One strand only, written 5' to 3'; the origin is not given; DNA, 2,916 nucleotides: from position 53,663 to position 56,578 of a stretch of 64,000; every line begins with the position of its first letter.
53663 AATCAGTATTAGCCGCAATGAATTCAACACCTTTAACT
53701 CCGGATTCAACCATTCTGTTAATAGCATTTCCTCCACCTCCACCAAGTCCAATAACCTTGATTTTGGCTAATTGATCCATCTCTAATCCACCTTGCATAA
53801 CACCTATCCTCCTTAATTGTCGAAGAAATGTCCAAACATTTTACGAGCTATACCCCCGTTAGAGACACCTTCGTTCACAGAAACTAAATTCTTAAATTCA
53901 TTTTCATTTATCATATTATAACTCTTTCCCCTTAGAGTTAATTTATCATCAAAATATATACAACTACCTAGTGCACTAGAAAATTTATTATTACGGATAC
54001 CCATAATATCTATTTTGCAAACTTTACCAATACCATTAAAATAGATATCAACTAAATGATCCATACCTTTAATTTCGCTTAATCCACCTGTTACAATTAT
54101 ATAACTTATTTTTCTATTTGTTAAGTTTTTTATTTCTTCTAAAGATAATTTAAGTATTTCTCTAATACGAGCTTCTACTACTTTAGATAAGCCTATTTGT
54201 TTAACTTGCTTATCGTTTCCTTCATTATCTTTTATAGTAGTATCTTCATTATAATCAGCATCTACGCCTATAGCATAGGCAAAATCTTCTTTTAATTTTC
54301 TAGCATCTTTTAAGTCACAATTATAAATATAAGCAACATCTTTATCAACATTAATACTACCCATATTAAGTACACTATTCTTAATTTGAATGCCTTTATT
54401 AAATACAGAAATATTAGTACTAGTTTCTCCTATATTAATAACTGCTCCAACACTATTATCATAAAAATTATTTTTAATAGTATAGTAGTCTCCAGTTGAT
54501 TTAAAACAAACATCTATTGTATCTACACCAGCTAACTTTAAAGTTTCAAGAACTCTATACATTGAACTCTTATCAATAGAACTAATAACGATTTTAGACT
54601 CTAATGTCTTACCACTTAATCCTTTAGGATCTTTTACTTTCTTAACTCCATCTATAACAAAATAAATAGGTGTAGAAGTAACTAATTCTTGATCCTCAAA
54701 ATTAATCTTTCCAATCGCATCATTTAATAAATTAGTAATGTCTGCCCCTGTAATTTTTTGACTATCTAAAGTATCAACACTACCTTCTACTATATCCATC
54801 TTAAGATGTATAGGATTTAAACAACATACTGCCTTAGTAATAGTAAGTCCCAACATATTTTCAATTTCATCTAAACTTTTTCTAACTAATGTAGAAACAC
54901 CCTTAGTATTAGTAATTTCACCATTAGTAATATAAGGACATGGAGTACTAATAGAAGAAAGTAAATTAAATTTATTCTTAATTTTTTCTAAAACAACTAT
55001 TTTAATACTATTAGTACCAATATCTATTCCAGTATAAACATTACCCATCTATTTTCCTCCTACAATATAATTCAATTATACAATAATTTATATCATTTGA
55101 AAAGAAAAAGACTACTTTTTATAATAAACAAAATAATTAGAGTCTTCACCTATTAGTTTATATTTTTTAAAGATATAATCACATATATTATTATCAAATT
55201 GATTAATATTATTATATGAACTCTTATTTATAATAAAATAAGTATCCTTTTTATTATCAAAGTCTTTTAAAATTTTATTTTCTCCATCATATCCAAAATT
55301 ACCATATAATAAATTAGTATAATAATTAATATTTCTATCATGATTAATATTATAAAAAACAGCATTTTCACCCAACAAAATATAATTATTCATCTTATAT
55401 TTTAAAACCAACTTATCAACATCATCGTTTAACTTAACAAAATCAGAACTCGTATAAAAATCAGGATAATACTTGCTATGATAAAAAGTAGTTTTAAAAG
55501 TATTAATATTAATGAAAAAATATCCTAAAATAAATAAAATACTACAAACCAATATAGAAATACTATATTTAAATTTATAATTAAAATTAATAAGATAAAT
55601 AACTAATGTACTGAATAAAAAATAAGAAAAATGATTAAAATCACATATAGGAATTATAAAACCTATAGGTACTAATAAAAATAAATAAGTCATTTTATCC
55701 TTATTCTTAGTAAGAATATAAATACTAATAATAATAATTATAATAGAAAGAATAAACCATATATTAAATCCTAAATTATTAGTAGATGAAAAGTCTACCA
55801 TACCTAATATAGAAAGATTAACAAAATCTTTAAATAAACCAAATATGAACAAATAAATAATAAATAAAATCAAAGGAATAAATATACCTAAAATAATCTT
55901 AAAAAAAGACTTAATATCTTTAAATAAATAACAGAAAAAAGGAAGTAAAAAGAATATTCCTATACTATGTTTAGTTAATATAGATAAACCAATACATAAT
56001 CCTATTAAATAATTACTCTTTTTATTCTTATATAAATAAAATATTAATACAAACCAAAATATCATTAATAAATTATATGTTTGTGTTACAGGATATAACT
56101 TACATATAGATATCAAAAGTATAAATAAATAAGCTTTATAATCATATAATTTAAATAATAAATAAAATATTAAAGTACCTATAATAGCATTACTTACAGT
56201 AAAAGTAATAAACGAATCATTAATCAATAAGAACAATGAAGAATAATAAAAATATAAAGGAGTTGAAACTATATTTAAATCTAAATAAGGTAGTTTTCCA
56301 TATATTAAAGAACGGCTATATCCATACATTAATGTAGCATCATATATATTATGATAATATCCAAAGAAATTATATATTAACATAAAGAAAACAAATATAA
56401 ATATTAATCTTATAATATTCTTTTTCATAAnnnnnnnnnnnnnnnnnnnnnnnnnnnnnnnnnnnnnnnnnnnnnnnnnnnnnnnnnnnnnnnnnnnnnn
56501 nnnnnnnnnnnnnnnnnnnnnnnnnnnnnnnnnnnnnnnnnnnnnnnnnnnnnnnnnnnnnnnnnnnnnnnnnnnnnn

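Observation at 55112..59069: Tandem triplication of a 12-TM GT-C/Wzy-like membrane protein inserted between ftsA and divIB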

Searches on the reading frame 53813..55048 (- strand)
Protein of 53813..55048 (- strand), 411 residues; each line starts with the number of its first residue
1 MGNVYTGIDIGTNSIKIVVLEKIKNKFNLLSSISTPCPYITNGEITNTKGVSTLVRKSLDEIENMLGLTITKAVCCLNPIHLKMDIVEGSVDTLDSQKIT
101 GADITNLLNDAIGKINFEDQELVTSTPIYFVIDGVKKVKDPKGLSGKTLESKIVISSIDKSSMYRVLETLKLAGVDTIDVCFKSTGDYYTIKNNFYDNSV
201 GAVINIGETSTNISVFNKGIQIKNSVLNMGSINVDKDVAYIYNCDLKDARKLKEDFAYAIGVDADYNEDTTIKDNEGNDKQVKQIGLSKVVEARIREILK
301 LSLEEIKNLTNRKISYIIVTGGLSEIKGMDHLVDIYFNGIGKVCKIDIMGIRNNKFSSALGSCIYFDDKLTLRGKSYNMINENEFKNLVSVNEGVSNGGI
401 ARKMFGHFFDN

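Call 3: search_protein_families(library=pfam, proteins=[window:53813-55048:-], max_evalue=1)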
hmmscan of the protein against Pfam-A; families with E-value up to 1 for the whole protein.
window:53813-55048:- (411 aa): 5 families
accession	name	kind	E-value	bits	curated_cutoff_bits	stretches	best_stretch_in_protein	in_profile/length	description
PF14450.12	FtsA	-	1.1e-19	71.5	31.8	2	202-361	1-127/127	Cell division protein FtsA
PF02491.25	SHS2_FTSA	-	2.2e-10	41.2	25.4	1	81-155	3-77/79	SHS2 domain inserted in FTSA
PF11104.14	PilM_2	-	3.9e-10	39.6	27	2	7-64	1-60/340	Type IV pilus assembly protein PilM;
PF25216.1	Volactin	-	0.034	14.1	35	1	200-337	167-291/321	Volactin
PF18809.6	PBECR1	-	0.9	10.5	27.6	1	278-330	19-66/104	phage-Barnase-EndoU-ColicinE5/D-RelE like nuclease1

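Call 4: search_protein_families(library=ncbifam, proteins=[window:53813-55048:-], max_evalue=1)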
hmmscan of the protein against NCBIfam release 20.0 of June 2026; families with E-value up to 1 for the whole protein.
window:53813-55048:- (411 aa): 7 families
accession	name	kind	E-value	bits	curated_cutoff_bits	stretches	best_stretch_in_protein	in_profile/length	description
TIGR01174.1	ftsA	equivalog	2.7e-45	155.1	175.85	1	5-361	2-367/371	cell division protein FtsA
NF007009.0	PRK09472.1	equivalog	6.4e-22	78.2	409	1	4-365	9-385/420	cell division protein FtsA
TIGR01175.1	pilM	subfamily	5.8e-09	35.4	133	2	153-333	135-302/348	type IV pilus assembly protein PilM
NF011660.0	PRK15080.1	equivalog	1.1e-08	34.7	182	2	3-80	30-104/277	ethanolamine utilization protein EutJ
TIGR02529.1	EutJ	subfamily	1.2e-07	31.5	152.1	2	7-81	1-72/239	ethanolamine utilization protein EutJ family protein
NF045748.1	MPN316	equivalog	3.3e-06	26.5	500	1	3-321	6-329/424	MPN316 family protein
TIGR03706.1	exo_poly_only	exception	0.013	14.8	307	1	8-36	5-33/300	exopolyphosphatase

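Call 86: find_related_loci(query=A8, collection=metagenome_contigs, flank=10000)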
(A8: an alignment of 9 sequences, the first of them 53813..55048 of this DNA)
Query A8 (411 aa) in metagenome_contigs; peptide patterns used: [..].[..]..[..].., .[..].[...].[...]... (x = any residue, [..] = any of these).
432 stretches matched a pattern; 182 encode a relative of the query (tblastn E <= 1e-3); the best 80 are kept; 80 distinct loci.
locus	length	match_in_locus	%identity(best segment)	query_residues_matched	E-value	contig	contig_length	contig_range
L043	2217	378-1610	98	1-411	0e+0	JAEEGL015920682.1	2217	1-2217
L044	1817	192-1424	70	1-410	0e+0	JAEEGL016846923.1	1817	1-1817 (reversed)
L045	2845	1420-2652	71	1-410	0e+0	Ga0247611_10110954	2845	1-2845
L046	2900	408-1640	70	1-410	0e+0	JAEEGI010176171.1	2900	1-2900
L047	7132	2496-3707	67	1-404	2e-177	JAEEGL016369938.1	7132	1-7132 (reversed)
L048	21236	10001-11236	56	1-411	3e-150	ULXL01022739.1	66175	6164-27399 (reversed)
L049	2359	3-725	94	171-411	7e-157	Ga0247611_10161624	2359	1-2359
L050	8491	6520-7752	53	1-411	6e-144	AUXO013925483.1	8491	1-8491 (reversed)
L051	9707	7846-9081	52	1-411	1e-141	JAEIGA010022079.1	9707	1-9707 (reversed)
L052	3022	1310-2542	51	1-411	3e-147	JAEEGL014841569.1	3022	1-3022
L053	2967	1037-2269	53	1-411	8e-147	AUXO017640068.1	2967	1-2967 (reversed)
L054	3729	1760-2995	53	1-411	6e-144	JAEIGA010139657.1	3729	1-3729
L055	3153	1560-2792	52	1-411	2e-144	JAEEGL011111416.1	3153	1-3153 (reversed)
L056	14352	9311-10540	52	1-410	7e-138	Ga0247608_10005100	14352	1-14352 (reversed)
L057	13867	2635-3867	52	1-411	3e-137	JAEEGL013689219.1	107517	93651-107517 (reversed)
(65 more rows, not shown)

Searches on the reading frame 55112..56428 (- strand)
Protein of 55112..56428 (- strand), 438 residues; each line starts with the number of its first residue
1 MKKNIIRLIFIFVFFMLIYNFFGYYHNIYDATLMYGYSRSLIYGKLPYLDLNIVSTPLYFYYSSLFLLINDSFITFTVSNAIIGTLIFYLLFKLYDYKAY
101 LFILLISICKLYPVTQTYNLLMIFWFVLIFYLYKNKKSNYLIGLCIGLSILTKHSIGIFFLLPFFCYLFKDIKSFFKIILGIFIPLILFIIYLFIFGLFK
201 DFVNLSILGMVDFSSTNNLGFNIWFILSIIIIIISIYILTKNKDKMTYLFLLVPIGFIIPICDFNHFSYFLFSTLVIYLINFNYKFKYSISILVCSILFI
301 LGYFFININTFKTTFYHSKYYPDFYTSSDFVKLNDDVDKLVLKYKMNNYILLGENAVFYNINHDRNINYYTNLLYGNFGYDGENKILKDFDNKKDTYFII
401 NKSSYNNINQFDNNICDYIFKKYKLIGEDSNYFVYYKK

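Call 3: search_protein_families(library=pfam, proteins=[window:55112-56428:-], max_evalue=1)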
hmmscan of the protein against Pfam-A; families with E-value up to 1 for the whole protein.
window:55112-56428:- (438 aa): 0 families

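Call 4: search_protein_families(library=ncbifam, proteins=[window:55112-56428:-], max_evalue=1)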
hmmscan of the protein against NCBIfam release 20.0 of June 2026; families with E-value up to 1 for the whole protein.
window:55112-56428:- (438 aa): 1 family
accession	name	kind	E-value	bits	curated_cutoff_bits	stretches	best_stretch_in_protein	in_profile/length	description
NF033507.3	Loki-CTERM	subfamily_domain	0.0096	16.2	19.9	1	220-243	3-25/27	Loki-CTERM sorting domain-containing protein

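Call 10: search_solved_structures(query=A1, max_evalue=10)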
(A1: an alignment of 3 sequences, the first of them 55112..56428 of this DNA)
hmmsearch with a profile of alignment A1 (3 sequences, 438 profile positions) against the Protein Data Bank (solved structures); distinct sequences matched with E-value up to 10: 3.
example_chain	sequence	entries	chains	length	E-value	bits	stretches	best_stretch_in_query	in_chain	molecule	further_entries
7phh_A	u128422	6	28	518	8.3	8.6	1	173-237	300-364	Potassium voltage-gated channel, Shaw-related subfamily, member 1 | Potassium voltage-gated channel subfamily C member 1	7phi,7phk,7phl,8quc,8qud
7pqt_A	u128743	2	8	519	8.3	8.5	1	173-237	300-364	Potassium voltage-gated channel subfamily C member 1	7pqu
8f1c_A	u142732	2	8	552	9.2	8.4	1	173-237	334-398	Potassium voltage-gated channel subfamily C member 1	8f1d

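Call 89: list_cluster_members(proteins=[window:55112-56428:-, window:56431-57747:-, window:57756-59069:-, window:52674-53798:-])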
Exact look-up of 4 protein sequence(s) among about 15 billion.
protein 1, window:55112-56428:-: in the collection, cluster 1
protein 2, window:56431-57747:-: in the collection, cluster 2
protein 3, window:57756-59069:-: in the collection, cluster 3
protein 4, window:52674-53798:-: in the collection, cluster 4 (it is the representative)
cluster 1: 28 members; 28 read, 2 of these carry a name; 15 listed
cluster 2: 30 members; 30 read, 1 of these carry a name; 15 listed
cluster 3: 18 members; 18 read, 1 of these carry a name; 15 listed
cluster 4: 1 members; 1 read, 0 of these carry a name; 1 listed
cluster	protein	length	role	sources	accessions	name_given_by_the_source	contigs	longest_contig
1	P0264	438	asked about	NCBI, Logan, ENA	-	-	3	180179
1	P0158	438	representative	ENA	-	-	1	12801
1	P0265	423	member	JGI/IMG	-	hypothetical protein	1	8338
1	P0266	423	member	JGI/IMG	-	hypothetical protein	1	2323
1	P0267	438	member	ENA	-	-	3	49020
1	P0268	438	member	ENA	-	-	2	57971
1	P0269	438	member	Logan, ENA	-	-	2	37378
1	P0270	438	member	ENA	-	-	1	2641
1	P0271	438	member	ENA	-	-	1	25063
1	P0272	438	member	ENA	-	-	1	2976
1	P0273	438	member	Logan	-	-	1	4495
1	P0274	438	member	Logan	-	-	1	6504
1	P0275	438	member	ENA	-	-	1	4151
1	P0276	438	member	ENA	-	-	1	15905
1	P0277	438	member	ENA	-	-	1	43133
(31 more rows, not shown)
